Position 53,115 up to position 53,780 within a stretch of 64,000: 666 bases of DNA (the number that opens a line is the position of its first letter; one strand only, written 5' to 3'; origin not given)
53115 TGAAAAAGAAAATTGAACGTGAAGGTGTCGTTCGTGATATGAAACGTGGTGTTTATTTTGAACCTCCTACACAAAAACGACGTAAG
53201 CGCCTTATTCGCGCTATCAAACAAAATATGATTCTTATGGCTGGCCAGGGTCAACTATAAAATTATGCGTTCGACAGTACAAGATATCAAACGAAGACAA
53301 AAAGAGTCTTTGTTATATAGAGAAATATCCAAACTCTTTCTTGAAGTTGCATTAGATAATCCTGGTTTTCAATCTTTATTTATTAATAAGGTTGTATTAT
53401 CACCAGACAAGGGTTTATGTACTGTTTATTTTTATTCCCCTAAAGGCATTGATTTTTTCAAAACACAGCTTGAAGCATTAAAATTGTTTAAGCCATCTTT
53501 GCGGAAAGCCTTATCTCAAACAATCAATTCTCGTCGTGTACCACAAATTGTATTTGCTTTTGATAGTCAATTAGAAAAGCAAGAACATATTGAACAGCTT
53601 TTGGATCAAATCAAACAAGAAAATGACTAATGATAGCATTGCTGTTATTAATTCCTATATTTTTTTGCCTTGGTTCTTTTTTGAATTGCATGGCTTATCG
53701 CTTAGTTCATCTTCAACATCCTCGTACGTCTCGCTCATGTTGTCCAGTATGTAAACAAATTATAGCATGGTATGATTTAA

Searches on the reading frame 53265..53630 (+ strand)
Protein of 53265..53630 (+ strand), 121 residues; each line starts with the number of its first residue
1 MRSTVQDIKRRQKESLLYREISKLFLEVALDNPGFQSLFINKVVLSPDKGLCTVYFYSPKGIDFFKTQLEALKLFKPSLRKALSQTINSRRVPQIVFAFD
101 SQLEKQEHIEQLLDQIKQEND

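Call 12: search_protein_families(library=ncbifam, proteins=[window:53265-53630:+])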
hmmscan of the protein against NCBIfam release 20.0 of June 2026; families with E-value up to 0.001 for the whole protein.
window:53265-53630:+ (121 aa): 7 families
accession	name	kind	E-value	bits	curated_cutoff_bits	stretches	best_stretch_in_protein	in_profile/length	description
TIGR00082.1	rbfA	equivalog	3.9e-12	46.7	51.15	1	9-118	6-114/115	30S ribosome-binding factor RbfA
NF001806.0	PRK00521.3-4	equivalog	3.9e-10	40.2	136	1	6-120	3-116/118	30S ribosome-binding factor RbfA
NF001802.0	PRK00521.2-5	equivalog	2.9e-08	33.6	142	1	38-117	49-127/144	30S ribosome-binding factor RbfA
NF010388.0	PRK13815.1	equivalog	3.1e-07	30.4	167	1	19-121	14-115/122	ribosome-binding factor A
NF010391.0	PRK13818.1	equivalog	9.5e-06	25.9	206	1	14-120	9-115/121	ribosome-binding factor A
NF001799.0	PRK00521.2-2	equivalog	0.00023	21.3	151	1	37-115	41-119/120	30S ribosome-binding factor RbfA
NF001805.0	PRK00521.3-3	equivalog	0.0004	20.7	202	1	7-119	5-116/121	30S ribosome-binding factor RbfA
